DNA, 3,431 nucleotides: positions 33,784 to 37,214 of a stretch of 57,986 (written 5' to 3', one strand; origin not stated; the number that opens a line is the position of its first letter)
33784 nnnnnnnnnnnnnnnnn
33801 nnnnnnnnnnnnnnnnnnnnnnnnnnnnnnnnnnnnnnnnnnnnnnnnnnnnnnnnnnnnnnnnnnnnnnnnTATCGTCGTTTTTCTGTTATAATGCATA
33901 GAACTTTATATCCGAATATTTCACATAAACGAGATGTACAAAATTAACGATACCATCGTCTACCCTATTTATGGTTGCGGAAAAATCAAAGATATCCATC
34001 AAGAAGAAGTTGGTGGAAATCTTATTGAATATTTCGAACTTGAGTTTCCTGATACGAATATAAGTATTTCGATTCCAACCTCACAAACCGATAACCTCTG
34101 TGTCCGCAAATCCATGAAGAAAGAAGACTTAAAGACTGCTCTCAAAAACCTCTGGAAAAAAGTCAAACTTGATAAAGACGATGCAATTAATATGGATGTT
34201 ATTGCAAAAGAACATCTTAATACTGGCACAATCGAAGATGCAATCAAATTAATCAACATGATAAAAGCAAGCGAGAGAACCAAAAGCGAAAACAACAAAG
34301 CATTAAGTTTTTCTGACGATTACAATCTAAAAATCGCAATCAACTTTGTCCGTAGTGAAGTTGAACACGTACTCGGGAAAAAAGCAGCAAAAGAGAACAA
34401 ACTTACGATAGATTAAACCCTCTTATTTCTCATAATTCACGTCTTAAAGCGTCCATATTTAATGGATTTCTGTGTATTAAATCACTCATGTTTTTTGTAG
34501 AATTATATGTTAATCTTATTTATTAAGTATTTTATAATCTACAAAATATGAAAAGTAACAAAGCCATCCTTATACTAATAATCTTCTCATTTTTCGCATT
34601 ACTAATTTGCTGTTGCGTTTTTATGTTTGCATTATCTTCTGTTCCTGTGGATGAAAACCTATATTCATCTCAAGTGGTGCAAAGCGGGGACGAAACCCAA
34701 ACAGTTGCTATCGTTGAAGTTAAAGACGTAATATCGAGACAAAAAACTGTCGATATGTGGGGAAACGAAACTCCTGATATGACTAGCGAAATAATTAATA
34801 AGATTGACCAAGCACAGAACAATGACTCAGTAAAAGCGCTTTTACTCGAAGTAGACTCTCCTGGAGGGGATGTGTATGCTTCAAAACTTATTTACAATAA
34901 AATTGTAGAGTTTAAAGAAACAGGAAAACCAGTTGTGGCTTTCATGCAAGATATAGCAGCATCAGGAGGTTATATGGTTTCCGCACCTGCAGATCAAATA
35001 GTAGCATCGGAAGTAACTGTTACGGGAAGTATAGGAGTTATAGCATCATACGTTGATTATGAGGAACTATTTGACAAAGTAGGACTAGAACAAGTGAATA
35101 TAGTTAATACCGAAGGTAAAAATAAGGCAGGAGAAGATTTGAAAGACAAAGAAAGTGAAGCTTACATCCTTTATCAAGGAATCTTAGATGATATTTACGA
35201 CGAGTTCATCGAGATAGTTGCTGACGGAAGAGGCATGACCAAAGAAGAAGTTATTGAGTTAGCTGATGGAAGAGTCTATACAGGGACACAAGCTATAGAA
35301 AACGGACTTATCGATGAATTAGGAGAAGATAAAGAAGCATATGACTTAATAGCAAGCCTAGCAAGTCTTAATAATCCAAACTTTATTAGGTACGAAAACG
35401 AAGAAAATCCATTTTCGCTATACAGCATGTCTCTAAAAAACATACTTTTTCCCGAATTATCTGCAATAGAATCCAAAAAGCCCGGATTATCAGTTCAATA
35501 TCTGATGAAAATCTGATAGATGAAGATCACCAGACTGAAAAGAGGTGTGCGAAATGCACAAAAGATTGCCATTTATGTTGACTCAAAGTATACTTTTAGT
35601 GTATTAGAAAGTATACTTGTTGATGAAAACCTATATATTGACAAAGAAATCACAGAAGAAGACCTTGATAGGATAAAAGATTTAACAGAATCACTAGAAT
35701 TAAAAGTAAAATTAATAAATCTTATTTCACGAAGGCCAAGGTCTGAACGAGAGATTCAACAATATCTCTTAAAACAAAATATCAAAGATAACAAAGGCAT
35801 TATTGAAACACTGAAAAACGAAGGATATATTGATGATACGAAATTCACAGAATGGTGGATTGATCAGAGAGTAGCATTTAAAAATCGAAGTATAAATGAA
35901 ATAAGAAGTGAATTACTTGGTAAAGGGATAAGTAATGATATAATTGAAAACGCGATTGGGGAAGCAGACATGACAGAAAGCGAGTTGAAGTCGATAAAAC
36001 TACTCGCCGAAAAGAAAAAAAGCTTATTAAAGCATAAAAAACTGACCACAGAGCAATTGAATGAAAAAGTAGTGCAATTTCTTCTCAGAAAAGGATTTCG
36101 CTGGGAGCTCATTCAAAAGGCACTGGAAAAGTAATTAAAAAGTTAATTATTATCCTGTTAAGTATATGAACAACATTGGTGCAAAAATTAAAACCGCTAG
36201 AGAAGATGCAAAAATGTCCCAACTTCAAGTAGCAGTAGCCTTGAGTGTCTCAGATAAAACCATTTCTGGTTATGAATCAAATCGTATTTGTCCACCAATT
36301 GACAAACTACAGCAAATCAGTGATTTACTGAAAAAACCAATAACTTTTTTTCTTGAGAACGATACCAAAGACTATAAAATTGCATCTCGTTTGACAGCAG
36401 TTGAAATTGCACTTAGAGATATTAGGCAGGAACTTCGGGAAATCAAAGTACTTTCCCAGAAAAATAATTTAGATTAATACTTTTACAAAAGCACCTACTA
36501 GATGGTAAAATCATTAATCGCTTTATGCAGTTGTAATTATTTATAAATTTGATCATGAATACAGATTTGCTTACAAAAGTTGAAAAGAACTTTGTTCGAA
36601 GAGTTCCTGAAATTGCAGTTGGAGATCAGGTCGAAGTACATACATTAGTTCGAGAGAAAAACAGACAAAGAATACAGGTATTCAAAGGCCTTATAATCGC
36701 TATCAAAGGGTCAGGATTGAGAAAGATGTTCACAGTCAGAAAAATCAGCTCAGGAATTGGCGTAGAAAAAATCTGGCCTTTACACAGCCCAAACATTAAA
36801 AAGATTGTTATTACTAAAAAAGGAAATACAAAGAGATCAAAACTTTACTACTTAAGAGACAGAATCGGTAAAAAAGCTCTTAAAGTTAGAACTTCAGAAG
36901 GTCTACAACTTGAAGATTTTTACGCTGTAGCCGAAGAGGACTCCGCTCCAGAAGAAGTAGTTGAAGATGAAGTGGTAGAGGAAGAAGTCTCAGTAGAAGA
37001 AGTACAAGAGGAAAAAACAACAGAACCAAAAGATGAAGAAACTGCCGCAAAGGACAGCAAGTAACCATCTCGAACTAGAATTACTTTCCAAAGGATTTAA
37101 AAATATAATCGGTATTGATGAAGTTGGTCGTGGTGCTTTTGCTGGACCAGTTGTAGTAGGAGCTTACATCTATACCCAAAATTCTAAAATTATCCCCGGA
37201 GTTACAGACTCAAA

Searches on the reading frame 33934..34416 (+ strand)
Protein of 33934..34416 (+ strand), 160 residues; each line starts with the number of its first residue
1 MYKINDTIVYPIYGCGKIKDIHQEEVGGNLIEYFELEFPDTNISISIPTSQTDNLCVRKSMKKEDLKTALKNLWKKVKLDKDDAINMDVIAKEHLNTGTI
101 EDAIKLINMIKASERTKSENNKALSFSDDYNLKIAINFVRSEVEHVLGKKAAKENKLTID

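Call 73: search_protein_families(library=pfam, proteins=[window:33934-34416:+], max_evalue=0.001)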
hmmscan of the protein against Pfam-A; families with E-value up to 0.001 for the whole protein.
window:33934-34416:+ (160 aa): 1 family
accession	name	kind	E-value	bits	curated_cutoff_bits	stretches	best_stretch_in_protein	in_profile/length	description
PF02559.22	CarD_TRCF_RID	-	1.1e-11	45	23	1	2-59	1-55/57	CarD-like/TRCF RID domain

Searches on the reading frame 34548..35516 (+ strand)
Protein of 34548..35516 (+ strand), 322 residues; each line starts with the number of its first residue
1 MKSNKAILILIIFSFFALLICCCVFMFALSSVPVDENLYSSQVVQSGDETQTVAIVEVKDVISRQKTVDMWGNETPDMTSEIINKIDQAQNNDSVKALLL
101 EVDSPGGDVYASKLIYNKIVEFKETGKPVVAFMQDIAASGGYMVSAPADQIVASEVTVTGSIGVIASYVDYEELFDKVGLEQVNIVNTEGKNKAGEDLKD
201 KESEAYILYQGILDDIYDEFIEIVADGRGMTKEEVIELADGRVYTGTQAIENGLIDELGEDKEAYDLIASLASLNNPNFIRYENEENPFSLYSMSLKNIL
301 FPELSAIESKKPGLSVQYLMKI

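Call 9: search_protein_families(library=pfam, proteins=[window:34548-35516:+], max_evalue=0.01)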
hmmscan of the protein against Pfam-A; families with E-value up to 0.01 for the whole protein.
window:34548-35516:+ (322 aa): 4 families
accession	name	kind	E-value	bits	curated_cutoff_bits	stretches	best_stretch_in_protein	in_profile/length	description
PF01343.23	Peptidase_S49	-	3e-40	138.1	24.9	1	122-274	2-153/154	Peptidase family S49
PF25145.1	NfeD1b_N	-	4.6e-08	33.3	40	1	85-166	21-99/189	NfeD1b, N-terminal domain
PF00574.28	CLP_protease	-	6.2e-07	29.9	20.2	1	57-146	8-94/182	Clp protease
PF01972.22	SDH_protease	-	0.0075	15.8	31.3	1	80-162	79-155/286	ClpP-like SDH-type serine proteinase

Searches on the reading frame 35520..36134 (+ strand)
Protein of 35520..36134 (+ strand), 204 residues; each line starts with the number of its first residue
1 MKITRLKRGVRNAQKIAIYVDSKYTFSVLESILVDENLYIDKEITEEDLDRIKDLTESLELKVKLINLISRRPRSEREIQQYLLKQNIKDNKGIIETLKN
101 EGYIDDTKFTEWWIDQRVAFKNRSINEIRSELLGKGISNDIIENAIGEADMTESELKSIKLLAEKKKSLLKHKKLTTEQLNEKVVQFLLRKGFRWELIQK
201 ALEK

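Call 9: search_protein_families(library=pfam, proteins=[window:35520-36134:+], max_evalue=0.01)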
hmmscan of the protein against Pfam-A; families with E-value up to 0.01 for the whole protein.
window:35520-36134:+ (204 aa): 3 families
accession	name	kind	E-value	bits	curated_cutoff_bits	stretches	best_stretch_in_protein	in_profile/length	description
PF21982.2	RecX_HTH1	-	5.4e-13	49.1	26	1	65-87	5-27/40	RecX, first three-helix domain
PF21981.2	RecX_HTH3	-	2.4e-10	40.8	26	1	154-202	2-48/48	RecX, third three-helix domain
PF02631.22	RecX_HTH2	-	6.7e-10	39.5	26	1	105-145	1-41/42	RecX, second three-helix domain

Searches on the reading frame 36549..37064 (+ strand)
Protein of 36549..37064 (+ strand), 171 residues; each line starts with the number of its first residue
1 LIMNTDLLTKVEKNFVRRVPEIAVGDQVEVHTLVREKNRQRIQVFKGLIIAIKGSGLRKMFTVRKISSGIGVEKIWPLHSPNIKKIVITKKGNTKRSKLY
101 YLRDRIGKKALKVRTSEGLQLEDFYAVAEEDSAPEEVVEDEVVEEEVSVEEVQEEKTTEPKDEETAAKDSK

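Call 9: search_protein_families(library=pfam, proteins=[window:36549-37064:+], max_evalue=0.01)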
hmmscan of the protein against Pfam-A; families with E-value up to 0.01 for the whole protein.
window:36549-37064:+ (171 aa): 1 family
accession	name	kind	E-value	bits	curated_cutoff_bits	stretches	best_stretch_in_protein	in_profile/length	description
PF01245.26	Ribosomal_L19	-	2.4e-38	130.9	22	1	7-110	2-106/111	Ribosomal protein L19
